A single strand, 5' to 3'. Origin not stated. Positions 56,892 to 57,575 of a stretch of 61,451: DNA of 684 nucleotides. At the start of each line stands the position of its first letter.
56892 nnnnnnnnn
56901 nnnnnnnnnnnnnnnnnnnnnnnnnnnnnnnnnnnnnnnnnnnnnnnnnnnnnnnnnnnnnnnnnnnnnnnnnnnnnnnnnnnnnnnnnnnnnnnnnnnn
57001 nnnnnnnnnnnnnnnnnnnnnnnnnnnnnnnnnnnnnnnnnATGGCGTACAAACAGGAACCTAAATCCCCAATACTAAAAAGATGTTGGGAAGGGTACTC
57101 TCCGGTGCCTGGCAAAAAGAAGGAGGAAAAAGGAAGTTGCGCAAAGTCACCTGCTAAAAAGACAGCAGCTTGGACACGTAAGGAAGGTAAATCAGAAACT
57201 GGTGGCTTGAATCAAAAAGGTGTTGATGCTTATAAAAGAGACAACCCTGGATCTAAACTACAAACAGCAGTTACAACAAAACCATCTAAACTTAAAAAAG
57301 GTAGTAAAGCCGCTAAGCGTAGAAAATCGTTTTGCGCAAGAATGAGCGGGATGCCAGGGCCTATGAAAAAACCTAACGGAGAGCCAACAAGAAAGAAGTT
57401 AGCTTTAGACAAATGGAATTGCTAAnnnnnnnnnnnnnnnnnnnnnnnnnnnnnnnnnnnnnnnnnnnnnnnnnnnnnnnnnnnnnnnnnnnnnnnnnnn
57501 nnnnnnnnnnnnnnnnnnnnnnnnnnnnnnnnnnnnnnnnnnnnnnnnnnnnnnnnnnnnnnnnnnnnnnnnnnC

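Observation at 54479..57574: A module of Lys-rich proteins shares SP[AT]K[QK] motifs and paralogous N-termini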

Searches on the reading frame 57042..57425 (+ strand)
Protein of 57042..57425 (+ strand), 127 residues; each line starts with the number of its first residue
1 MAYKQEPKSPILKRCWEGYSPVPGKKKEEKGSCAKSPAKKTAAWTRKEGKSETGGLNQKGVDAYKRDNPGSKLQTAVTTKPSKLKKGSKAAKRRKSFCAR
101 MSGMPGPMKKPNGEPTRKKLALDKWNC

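Call 4: search_protein_families(library=pfam, proteins=[window:57042-57425:+], max_evalue=1)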
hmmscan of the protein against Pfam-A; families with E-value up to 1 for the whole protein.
window:57042-57425:+ (127 aa): 1 family
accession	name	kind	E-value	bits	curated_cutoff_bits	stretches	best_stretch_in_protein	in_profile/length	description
PF19846.4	DUF6321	-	1.3e-20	74.3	28.5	1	49-125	1-72/72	Domain of unknown function (DUF6321)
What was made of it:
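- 57042..57425 (+): Protein F (127 aa). Its parts, in order:
- L1 leader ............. (57042-57080)
- CWEGY..GSC hairpin cassette (57084-57143)
- KSPAKK linker (SPAK at 57147-57158)
- DUF6321 domain (57186-57416). Pfam DUF6321 at E 1.3e-20, 74 bits, above the cut-off (call 4).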

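Call 5: search_protein_families(library=phrogs, proteins=[window:57042-57425:+], max_evalue=0.1)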
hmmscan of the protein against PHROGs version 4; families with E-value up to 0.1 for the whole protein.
window:57042-57425:+ (127 aa): 8 families
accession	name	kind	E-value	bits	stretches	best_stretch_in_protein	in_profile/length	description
phrog_4689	-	unknown function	2.8e-29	102.5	1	29-127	7-99/99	-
phrog_727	-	unknown function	5.1e-23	83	1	12-127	316-430/450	-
phrog_3477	-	unknown function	4.9e-21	75.9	1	24-127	832-928/928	-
phrog_10346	-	unknown function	9.5e-21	75.2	1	14-127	414-525/525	-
phrog_11180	-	unknown function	1.2e-15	59.2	1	28-127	48-141/141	-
phrog_30733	-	unknown function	9.9e-14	52.5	1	41-127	256-336/336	-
phrog_10538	-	unknown function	3.3e-12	47.9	1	40-127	77-156/156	-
phrog_28131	-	unknown function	3.5e-12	47.2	1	34-127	288-372/372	-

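Call 17: find_homologous_proteins(query=window:57042-57425:+, max_evalue=0.001)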
Query window:57042-57425:+ (127 aa): 7999 proteins with E <= 0.001 among 8000 candidates; the best 120 are listed.
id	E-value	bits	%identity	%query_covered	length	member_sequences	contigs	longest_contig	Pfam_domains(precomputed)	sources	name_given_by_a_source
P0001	5.8e-75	268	98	100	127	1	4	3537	PF19846.5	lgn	-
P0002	2.1e-74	266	98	100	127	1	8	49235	PF19846.5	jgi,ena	-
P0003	2.2e-74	266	98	100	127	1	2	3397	PF19846.5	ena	-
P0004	3.3e-74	265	98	100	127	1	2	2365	PF19846.5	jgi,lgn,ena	-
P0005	8.3e-74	264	97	100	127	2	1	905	PF19846.5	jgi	-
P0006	8.5e-74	264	97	100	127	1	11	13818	PF19846.5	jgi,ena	-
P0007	1.9e-73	263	97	100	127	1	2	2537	PF19846.5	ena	-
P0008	1.1e-71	257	95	100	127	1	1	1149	PF19846.5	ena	-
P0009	3.1e-71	256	94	73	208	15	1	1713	PF19846.5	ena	-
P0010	4.8e-71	255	94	100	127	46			PF19846.5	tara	tara:strand:- start:368 stop:751 length:384 start_codon:yes stop_codon:yes gene_type:complete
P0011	7.8e-71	254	79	100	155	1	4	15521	PF19846.5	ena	-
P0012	1.4e-70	254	78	100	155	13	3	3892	PF19846.5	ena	-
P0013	1.7e-70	253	78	100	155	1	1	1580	PF19846.5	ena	-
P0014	2.6e-70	253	78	100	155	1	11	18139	PF19846.5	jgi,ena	-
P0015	4.5e-70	252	77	100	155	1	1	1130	PF19846.5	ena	-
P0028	8.8e-47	177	90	72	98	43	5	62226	PF19846.5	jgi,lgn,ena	jgi:hypothetical protein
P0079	4.2e-44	168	86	72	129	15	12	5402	PF19846.5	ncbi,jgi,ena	jgi:hypothetical protein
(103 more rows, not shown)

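Call 21: search_dna_similar(query=P0079, collection=phages, mode=protein, max_rows=60, max_evalue=0.001, rows=spread)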
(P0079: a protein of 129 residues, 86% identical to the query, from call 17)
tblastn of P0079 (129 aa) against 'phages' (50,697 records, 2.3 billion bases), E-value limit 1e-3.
Records with a match: 537; places in all: 537; records where one place covers at least 80% of the query: 0.
Best place of each record, by identity: 60-80% 12; <60% 525.
By first word of the organism name: Synechococcus 387; Cyanophage 61; Pelagibacter 39; Prochlorococcus 27; Marine 7; Methylophilales 4; Vibrio 4; uncultured 3; Phage 2; Planktothrix 2; and 1 more.
By host as written in the record: - 183; Synechococcus 107; Synechococcus sp. 41; Synechococcus sp. WH7803 30; Synechococcus sp. MW02 19; Synechococcus sp. WH 7803 18; Synechococcus sp. WH8102 18; Candidatus Pelagibacter ubique HTCC1062 16; and 40 more.
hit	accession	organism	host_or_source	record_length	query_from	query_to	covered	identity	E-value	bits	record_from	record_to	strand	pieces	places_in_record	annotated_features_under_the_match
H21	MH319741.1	Marine virus AG-345-E15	single cell amplified by WGA-X; seawater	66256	42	129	68%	65.9%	2e-28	113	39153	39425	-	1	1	record has no annotation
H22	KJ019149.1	Synechococcus phage ACG-2014f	-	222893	43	129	67%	55.2%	4e-20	90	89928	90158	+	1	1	hypothetical protein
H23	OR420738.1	Pelagibacter phage HTVC131P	Candidatus Pelagibacter sp. HTCC7211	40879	49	129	63%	55.6%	1e-14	74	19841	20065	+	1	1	hypothetical protein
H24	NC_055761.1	Synechococcus virus S-PRM1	Synechococcus sp. WH 7803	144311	42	129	68%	50.5%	1e-13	71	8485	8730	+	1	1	hypothetical protein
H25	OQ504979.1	Synechococcus phage S-8S29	Parasynechococcus marenigrum WH 8102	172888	44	129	67%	51.1%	4e-11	64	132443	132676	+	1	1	hypothetical protein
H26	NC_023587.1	Synechococcus phage ACG-2014h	Synechococcus sp. WH7803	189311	38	129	71%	46.9%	1e-7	54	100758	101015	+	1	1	hypothetical protein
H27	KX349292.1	Cyanophage S-RIM44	Synechococcus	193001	44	129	67%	50.0%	3e-12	67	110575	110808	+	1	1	hypothetical protein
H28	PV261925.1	Synechococcus phage RB11-B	Synechococcus sp. MW02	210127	44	129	67%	49.4%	6e-12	67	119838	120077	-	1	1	structural protein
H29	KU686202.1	Synechococcus phage S-CAM4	Synechococcus sp.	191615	40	129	70%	46.8%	3e-12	68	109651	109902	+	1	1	hypothetical protein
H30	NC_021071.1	Cyanophage P-RSM1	Prochlorococcus MIT9303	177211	40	129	70%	46.8%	4e-12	67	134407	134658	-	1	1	hypothetical protein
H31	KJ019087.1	Synechococcus phage ACG-2014a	-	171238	44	129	67%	48.9%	2e-12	68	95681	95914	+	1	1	hypothetical protein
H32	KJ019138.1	Synechococcus phage ACG-2014a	-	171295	44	129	67%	48.9%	4e-12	67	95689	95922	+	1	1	hypothetical protein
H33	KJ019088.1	Synechococcus phage ACG-2014a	-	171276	44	129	67%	48.9%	4e-12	67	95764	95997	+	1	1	hypothetical protein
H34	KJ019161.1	Synechococcus phage ACG-2014b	-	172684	44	129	67%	48.9%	6e-12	67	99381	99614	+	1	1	hypothetical protein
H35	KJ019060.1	Synechococcus phage ACG-2014b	-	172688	44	129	67%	48.9%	7e-12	66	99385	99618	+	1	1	hypothetical protein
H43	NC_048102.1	Synechococcus phage S-P4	Synechococcus sp. WH 7803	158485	42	129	68%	46.7%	1e-11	66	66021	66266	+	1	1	structural protein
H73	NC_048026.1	Synechococcus T7-like phage S-TIP37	Synechococcus sp. WH8109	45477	52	129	60%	48.7%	3e-9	59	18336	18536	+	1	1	hypothetical protein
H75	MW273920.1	Pelagibacter phage HTVC024P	Candidatus Pelagibacter sp. HTCC1062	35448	56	129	57%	50.0%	9e-11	63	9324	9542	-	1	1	hypothetical protein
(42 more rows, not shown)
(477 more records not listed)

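Call 22: get_annotated_region(hit=H43, flank=5000)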
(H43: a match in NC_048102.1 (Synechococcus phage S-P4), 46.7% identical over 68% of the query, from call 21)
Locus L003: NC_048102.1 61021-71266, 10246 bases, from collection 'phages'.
description: Synechoccus phage S-P4, partial genome.
organism: Synechococcus phage S-P4 (NCBI taxid 2484640)
taxonomy: Viruses; Duplodnaviria; Heunggongvirae; Uroviricota; Caudoviricetes; Kyanoviridae; Leucotheavirus; Leucotheavirus sp4
host: Synechococcus sp. WH 7803; source: -; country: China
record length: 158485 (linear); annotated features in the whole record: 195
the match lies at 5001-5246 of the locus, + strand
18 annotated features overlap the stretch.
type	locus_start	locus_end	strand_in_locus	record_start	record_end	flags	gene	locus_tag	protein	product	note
CDS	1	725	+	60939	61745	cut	-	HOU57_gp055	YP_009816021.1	head-tail adaptor Ad2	-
CDS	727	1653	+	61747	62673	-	-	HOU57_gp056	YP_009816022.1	head closure Hc2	-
CDS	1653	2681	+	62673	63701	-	-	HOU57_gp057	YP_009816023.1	tail sheath stabilizer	-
CDS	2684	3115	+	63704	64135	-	-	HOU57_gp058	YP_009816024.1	terminase small subunit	-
CDS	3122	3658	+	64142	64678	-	-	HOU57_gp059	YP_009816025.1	YadA domain structural protein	T4-like phage YadA domain structural protein T4 GC0402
CDS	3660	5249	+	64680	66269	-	-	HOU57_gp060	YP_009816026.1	structural protein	Phage T4-like structural protein, T4 GC0119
CDS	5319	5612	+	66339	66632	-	-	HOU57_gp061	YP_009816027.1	hypothetical protein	-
CDS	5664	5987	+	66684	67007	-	-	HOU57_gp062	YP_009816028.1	PetE plastocyanine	Cyanophage-encoded plastocyanin T4 GC0225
CDS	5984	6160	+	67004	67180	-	-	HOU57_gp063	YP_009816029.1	hypothetical protein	T4-like phage protein, T4 GC0919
CDS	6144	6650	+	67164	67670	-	-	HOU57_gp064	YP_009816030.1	plastoquinol terminal oxidase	Phage-encoded plastoquinol terminal oxidase, PTOX T4 GC0404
CDS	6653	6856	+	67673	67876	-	-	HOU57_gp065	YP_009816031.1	hypothetical protein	-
CDS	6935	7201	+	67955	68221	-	-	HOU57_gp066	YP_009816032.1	hypothetical protein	-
CDS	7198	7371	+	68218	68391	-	-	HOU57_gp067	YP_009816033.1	hypothetical protein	-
CDS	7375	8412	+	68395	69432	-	-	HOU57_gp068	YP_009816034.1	dehydrogenase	-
CDS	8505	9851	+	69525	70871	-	-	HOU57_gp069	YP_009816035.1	dehydrogenase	-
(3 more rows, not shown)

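Call 23: get_annotated_region(hit=H23, flank=6000)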
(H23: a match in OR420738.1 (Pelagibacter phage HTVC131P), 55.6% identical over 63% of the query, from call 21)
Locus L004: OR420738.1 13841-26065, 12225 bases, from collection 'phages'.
description: Pelagibacter phage HTVC131P, complete genome.
organism: Pelagibacter phage HTVC131P (NCBI taxid 3072835)
taxonomy: Viruses; Duplodnaviria; Heunggongvirae; Uroviricota; Caudoviricetes; Autographiviridae; Pelagivirus
host: Candidatus Pelagibacter sp. HTCC7211; source: marine; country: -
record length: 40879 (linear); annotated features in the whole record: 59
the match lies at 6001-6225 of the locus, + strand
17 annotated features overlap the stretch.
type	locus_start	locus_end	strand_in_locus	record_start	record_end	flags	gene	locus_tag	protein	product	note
CDS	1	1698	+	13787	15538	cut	-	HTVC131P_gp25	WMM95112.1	ribonucleotide-diphosphate reductase subunit alpha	-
CDS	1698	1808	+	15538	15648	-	-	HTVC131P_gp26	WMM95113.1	hypothetical protein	-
CDS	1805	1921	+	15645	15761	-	-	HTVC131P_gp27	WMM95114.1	hypothetical protein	-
CDS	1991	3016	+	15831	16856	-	-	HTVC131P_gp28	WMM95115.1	ribonucleotide-diphosphate reductase subunit beta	-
CDS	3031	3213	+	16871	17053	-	-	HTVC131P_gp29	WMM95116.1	hypothetical protein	-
CDS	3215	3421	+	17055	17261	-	-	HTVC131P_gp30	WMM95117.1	hypothetical protein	-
CDS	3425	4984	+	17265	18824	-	-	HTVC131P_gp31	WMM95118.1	head-to-tail joining protein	-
CDS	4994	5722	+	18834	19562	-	-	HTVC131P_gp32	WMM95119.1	scaffolding protein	-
CDS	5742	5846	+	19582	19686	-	-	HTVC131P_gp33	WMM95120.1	hypothetical protein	-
CDS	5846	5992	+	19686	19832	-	-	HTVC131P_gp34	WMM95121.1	hypothetical protein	-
CDS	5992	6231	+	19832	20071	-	-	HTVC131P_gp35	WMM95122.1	hypothetical protein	-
CDS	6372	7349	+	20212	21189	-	-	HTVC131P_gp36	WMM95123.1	capsid protein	-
CDS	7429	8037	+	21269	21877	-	-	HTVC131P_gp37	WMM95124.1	tail tubular protein A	-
CDS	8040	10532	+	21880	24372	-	-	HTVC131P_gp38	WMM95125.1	tail tubular protein B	-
CDS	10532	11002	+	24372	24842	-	-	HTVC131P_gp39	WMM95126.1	hypothetical protein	-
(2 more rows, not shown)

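Call 30: search_protein_families(library=pfam, proteins=[L003:3660-5249:+], max_evalue=0.1)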
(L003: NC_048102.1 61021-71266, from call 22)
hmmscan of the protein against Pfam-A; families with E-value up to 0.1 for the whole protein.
L003:3660-5249:+ (529 aa): 1 family
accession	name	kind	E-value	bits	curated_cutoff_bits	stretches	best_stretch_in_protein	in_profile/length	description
PF19846.4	DUF6321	-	1.4e-23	83.8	28.5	1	457-527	1-72/72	Domain of unknown function (DUF6321)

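Call 32: find_encoding_contigs(protein=P0002, flank=10000, max_places=3)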
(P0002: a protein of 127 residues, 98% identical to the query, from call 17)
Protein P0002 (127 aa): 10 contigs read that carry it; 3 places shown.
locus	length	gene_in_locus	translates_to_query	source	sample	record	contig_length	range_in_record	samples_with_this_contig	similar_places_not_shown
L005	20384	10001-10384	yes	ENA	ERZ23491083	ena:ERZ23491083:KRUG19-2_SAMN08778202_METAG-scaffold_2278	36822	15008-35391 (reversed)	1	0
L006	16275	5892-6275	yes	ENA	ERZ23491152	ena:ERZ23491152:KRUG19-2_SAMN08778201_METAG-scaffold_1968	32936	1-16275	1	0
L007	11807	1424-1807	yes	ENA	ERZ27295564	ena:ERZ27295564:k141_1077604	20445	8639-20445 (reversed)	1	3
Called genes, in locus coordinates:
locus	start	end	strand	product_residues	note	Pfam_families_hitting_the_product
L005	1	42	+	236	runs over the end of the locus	-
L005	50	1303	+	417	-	-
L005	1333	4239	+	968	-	PF13884:Peptidase_S74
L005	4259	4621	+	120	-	PF25590:DUF7936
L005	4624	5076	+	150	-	-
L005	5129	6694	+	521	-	PF00118:Cpn60_TCP1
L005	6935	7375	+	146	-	-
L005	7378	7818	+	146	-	-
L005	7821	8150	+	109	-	-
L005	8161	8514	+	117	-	-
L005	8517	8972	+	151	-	-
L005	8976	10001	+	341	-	-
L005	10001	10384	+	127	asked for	PF19846:DUF6321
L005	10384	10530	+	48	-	-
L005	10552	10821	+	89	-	-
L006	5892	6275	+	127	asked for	PF19846:DUF6321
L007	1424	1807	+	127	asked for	PF19846:DUF6321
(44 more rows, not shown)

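Call 49: search_protein_families(library=ncbifam, proteins=[window:57042-57425:+], max_evalue=1)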
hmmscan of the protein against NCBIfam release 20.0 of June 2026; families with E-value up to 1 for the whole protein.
window:57042-57425:+ (127 aa): 0 families

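Call 73: predict_structure(alignment_id=A3)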
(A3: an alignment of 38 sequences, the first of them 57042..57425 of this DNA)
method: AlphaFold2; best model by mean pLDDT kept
length: 127 residues; sequences in the alignment: 38
mean_pLDDT: 67.6   pTM: 0.39
mean pLDDT of the five models: 67.6, 64.9, 63.2, 61.1, 60.1
residues with pLDDT >= 90: 0; 70-90: 65; 50-70: 44; < 50: 18
segments of 3 or more residues with pLDDT < 50: 1-12, 38-41
pLDDT, mean of each block of 10 residues (from residue 1): 42 57 63 55 52 66 76 69 82 84 81 81 76
secondary structure, 60 per line:
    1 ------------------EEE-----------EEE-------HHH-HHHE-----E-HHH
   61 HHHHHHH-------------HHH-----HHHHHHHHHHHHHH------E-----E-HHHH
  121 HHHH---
elements in order: E19-21 E33-35 H58-67 H89-102 H117-124
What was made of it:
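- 57042..57425 (+): In the AF2 model, residues 1-12 and 38-41 have pLDDT below 50, residues 19-35 form a hairpin, and the C-terminal domain is helical (call 73).
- In the AF2 model of F the SPAK segment lies in a linker with pLDDT below 50, between a hairpin and the DUF6321 domain (call 73).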

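Call 75: find_encoding_contigs(protein=P0028, flank=8000, max_places=1)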
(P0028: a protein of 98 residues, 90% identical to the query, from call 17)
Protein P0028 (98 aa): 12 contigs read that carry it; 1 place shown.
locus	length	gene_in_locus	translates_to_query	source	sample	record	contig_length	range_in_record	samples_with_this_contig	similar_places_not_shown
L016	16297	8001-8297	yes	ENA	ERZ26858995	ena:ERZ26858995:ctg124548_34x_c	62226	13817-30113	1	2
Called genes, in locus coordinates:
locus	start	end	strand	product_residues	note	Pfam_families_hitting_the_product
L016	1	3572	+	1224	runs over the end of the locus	PF13884:Peptidase_S74 (weak)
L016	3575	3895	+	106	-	PF25590:DUF7936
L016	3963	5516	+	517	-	PF00118:Cpn60_TCP1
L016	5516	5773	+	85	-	PF00166:Cpn10 (weak)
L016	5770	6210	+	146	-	-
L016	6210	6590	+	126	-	-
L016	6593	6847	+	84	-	-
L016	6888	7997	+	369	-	-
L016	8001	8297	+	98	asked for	PF19846:DUF6321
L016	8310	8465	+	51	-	-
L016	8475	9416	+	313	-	-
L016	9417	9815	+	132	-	PF11351:GTA_holin_3TM (weak)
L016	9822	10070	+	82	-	-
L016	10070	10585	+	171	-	-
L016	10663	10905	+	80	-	-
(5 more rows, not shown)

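Call 80: fold_search(model_id=the predicted structure, library=pdb)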
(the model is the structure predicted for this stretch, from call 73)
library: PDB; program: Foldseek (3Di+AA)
matches with E <= 10: 16; with E <= 0.001: 0
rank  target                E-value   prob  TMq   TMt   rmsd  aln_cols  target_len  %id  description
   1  7omi_DDD              6.5e+00  0.03  0.16  0.05  11.3        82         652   18  Bs164 in complex with mannocyclophellitol epoxide (released 2022-02-02)
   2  6t7g_EEE              6.9e+00  0.04  0.15  0.05   6.6        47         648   19  Bacteroides salyersiae GH164 beta-mannosidase in complex with mannoimidazole (released 2019-12-25)
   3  6t7g_CCC              6.9e+00  0.04  0.15  0.05   6.6        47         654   19  Bacteroides salyersiae GH164 beta-mannosidase in complex with mannoimidazole (released 2019-12-25)
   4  6t7g_AAA              6.9e+00  0.04  0.15  0.05   6.6        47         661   19  Bacteroides salyersiae GH164 beta-mannosidase in complex with mannoimidazole (released 2019-12-25)
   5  7omi_FFF              6.9e+00  0.02  0.18  0.05  11.3        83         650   18  Bs164 in complex with mannocyclophellitol epoxide (released 2022-02-02)
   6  6t6g_EEE              7.3e+00  0.02  0.17  0.05  11.4        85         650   16  Bacteroides salyersiae GH164 beta-mannosidase in complex with noeuromycin (released 2020-01-01)
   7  7omi_CCC              7.8e+00  0.02  0.13  0.04   6.4        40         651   20  Bs164 in complex with mannocyclophellitol epoxide (released 2022-02-02)
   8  6t5o_DDD              7.8e+00  0.02  0.14  0.04   6.4        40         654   20  Bacteroides salyersiae GH164 beta-mannosidase (released 2020-01-01)
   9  7omi_BBB              7.8e+00  0.02  0.14  0.04   6.4        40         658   20  Bs164 in complex with mannocyclophellitol epoxide (released 2022-02-02)
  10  6t7g_DDD              8.3e+00  0.04  0.15  0.05   6.6        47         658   19  Bacteroides salyersiae GH164 beta-mannosidase in complex with mannoimidazole (released 2019-12-25)
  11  6t5o_BBB              8.3e+00  0.02  0.18  0.05  11.4        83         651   18  Bacteroides salyersiae GH164 beta-mannosidase (released 2020-01-01)
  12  6t6g_AAA              8.3e+00  0.02  0.17  0.05  10.4        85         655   16  Bacteroides salyersiae GH164 beta-mannosidase in complex with noeuromycin (released 2020-01-01)
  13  6t7g_BBB              8.8e+00  0.04  0.15  0.05   6.7        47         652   19  Bacteroides salyersiae GH164 beta-mannosidase in complex with mannoimidazole (released 2019-12-25)
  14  6t5o_AAA              8.8e+00  0.04  0.15  0.05   6.7        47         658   19  Bacteroides salyersiae GH164 beta-mannosidase (released 2020-01-01)
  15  7omi_AAA              8.8e+00  0.04  0.15  0.05   6.7        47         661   19  Bs164 in complex with mannocyclophellitol epoxide (released 2022-02-02)
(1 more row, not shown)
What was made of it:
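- Tried and rejected: A Foldseek search of the F/DUF6321 model (pLDDT 68) against PDB found nothing, with best E 6.5 (call 80).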

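Call 81: get_annotated_region(hit=H73, flank=3500)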
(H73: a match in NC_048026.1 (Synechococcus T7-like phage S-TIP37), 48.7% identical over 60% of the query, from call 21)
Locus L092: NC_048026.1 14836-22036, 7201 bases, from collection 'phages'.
description: Synechococcus T7-like virus S-TIP37, complete genome.
organism: Synechococcus T7-like phage S-TIP37 (NCBI taxid 1332145)
taxonomy: Viruses; Duplodnaviria; Heunggongvirae; Uroviricota; Caudoviricetes; Autographiviridae; Igirivirus; Igirivirus STIP37
host: Synechococcus sp. WH8109; source: Red Sea, coastal; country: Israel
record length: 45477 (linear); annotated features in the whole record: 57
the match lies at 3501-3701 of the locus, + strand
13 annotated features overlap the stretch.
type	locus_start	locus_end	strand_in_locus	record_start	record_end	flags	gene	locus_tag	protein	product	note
CDS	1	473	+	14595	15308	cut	-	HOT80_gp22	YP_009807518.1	ribonucleotide reductase class Ia beta subunit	-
CDS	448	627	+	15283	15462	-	-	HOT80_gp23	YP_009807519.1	hypothetical protein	-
CDS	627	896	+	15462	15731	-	-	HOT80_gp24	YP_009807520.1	hypothetical protein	-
CDS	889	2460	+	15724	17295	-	-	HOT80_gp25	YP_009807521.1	head-tail adaptor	T7-like head to tail connector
CDS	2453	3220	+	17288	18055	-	-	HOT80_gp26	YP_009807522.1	head assembly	T7-like capsid assembly protein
CDS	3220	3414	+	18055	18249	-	hli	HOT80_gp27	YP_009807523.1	high light inducible protein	-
CDS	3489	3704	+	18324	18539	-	-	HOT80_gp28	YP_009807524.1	hypothetical protein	-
CDS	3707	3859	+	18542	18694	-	-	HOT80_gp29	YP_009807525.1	hypothetical protein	-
CDS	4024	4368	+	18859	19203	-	-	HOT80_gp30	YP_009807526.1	hypothetical protein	-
CDS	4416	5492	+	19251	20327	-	psbA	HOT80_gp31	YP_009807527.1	photosystem II D1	-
CDS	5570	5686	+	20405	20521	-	-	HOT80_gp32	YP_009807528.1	hypothetical protein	-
CDS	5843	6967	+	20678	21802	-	-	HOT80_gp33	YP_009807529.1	major head protein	T7-like capsid protein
CDS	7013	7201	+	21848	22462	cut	-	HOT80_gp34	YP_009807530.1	tail protein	T7-like tail tubular protein A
